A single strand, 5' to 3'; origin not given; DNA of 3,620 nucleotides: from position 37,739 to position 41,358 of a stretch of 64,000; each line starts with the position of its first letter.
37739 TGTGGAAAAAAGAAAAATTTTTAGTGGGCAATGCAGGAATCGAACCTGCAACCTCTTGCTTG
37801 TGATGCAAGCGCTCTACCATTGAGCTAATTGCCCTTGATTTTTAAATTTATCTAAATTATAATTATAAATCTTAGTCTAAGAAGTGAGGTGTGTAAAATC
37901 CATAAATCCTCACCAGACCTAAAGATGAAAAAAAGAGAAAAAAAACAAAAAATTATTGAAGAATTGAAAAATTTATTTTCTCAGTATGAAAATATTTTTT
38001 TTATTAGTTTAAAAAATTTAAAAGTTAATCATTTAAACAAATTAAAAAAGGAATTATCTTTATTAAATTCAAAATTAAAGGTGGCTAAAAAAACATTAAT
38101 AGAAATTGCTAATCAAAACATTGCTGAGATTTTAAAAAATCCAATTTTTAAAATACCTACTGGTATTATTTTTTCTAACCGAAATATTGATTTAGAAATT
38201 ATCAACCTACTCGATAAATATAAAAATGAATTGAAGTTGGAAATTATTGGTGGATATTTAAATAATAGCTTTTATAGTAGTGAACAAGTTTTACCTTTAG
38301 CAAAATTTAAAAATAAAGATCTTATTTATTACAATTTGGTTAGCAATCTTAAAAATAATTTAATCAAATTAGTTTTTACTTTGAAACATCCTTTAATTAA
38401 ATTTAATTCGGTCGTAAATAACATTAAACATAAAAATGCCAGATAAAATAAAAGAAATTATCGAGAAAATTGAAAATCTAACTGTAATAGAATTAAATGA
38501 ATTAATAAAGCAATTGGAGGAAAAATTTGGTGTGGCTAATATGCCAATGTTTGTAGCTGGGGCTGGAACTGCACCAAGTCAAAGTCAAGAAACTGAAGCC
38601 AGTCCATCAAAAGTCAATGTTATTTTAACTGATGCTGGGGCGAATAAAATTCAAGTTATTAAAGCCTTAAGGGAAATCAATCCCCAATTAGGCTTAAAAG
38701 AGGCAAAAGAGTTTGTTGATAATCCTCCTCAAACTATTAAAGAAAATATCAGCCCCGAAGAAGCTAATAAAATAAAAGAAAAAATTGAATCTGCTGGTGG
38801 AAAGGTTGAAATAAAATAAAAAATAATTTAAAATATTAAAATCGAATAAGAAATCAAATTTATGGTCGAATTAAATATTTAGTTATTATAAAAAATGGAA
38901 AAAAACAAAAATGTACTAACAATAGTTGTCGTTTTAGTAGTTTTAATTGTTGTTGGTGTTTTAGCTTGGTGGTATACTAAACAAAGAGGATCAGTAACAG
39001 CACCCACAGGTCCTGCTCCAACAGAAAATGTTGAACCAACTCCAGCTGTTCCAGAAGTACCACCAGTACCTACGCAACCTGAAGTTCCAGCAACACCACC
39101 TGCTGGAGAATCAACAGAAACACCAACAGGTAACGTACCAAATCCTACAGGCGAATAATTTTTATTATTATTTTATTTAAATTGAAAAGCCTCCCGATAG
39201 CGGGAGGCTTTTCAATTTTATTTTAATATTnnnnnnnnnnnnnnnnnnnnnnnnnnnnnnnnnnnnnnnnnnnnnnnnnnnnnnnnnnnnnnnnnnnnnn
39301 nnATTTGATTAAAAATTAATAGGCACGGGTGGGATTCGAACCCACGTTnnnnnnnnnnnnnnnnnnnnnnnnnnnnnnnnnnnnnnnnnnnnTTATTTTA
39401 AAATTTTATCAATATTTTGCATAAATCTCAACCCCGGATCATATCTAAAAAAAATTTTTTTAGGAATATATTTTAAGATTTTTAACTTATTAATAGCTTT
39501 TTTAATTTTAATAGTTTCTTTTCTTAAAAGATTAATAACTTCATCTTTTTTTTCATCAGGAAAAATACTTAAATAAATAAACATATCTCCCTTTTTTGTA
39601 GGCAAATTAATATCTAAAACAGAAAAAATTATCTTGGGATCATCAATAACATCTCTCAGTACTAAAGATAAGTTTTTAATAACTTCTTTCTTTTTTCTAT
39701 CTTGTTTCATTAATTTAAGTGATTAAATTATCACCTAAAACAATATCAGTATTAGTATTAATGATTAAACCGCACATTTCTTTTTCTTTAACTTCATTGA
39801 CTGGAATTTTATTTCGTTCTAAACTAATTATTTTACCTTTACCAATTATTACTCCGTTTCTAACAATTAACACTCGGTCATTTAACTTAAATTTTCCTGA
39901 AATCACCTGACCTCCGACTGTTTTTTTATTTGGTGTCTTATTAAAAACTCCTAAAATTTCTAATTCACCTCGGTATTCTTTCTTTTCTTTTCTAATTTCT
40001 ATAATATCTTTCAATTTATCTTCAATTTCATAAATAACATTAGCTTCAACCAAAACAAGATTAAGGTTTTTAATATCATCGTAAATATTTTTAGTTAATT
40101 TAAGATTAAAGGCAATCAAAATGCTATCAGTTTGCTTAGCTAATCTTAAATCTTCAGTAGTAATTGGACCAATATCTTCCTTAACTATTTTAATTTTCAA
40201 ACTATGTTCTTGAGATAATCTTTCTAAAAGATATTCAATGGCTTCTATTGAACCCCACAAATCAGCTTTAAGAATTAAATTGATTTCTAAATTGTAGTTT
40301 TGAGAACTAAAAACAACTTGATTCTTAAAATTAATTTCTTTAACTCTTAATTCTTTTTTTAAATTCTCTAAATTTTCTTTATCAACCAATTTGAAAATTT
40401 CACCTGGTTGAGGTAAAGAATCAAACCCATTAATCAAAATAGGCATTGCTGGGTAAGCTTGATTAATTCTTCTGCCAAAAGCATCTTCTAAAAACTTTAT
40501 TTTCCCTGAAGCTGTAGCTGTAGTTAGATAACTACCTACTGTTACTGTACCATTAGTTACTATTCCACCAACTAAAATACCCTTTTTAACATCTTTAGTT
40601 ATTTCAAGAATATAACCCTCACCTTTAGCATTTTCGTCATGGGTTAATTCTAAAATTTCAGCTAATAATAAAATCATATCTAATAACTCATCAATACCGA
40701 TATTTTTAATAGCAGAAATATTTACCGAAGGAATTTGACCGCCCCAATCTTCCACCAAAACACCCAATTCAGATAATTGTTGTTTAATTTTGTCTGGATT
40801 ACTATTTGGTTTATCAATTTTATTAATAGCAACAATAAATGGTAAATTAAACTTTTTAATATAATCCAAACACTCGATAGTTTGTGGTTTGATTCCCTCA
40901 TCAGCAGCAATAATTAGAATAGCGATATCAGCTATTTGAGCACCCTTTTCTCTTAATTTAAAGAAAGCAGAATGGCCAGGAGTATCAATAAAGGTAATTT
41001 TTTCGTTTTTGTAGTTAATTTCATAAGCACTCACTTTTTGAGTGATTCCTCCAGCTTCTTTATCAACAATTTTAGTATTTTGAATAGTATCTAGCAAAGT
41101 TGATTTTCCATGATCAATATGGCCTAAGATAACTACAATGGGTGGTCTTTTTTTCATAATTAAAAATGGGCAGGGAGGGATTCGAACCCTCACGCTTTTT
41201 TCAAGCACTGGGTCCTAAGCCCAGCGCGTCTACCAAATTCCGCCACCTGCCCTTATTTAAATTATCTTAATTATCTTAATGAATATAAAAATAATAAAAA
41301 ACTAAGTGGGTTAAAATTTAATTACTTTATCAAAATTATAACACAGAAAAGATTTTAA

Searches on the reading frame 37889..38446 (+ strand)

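Call 36: search_protein_families(library=pfam, proteins=[window:37889-38446:+], max_evalue=0.01)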
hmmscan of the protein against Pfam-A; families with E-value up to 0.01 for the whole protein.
window:37889-38446:+ (185 aa): 1 family
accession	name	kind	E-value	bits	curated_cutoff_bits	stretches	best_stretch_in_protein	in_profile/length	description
PF00466.25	Ribosomal_L10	-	5.3e-17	62.2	22.8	1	14-110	1-97/100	Ribosomal protein L10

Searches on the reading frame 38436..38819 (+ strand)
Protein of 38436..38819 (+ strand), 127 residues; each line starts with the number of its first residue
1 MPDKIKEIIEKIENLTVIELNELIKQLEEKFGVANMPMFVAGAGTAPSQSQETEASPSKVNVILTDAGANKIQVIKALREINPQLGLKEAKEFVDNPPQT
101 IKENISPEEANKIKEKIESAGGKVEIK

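Call 36: search_protein_families(library=pfam, proteins=[window:38436-38819:+], max_evalue=0.01)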
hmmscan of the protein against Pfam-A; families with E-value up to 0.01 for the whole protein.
window:38436-38819:+ (127 aa): 2 families
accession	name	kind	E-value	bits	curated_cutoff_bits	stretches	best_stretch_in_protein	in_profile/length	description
PF00542.24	Ribosomal_L12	-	9.8e-27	93.5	25.9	1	61-127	2-67/67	Ribosomal protein L7/L12 C-terminal domain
PF16320.10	Ribosomal_L12_N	-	4.2e-17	62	25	1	4-46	1-44/48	Ribosomal protein L7/L12 dimerisation domain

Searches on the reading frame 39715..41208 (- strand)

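Call 6: search_protein_families(library=pfam, proteins=[window:39715-41208:-], max_evalue=0.001)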
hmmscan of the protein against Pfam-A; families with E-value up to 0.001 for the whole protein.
window:39715-41208:- (497 aa): 10 families
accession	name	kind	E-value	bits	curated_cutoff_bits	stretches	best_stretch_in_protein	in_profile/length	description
PF00009.33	GTP_EFTU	-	4.5e-40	137.7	26.5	1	23-181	4-184/188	Elongation factor Tu GTP binding domain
PF11987.13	IF-2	-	4.7e-21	75.3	27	1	304-400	22-117/117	Translation-initiation factor 2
PF01926.29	MMR_HSR1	-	4.3e-13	49.8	21.9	1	25-130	2-113/113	50S ribosome-binding GTPase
PF22042.2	EF-G_D2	-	2.2e-10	41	27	1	197-272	3-81/84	Elongation factor G domain 2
PF03144.31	GTP_EFTU_D2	-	7.8e-07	29.9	30.3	1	430-485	3-60/73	Elongation factor Tu domain 2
PF10662.15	PduV-EutP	-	6.7e-06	26.4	21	1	25-179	4-141/143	Ethanolamine utilisation - propanediol utilisation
PF09439.16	SRPRB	-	9.2e-06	25.6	25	1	22-145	3-134/178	Signal recognition particle receptor beta subunit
PF02421.24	FeoB_N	-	4.1e-05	23.6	27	1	25-178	3-155/156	Ferrous iron transport protein B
PF00025.27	Arf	-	0.00012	22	22.3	1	24-179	16-170/174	ADP-ribosylation factor family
PF00071.28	Ras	-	0.00035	20.6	21.6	1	25-179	2-156/162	Ras family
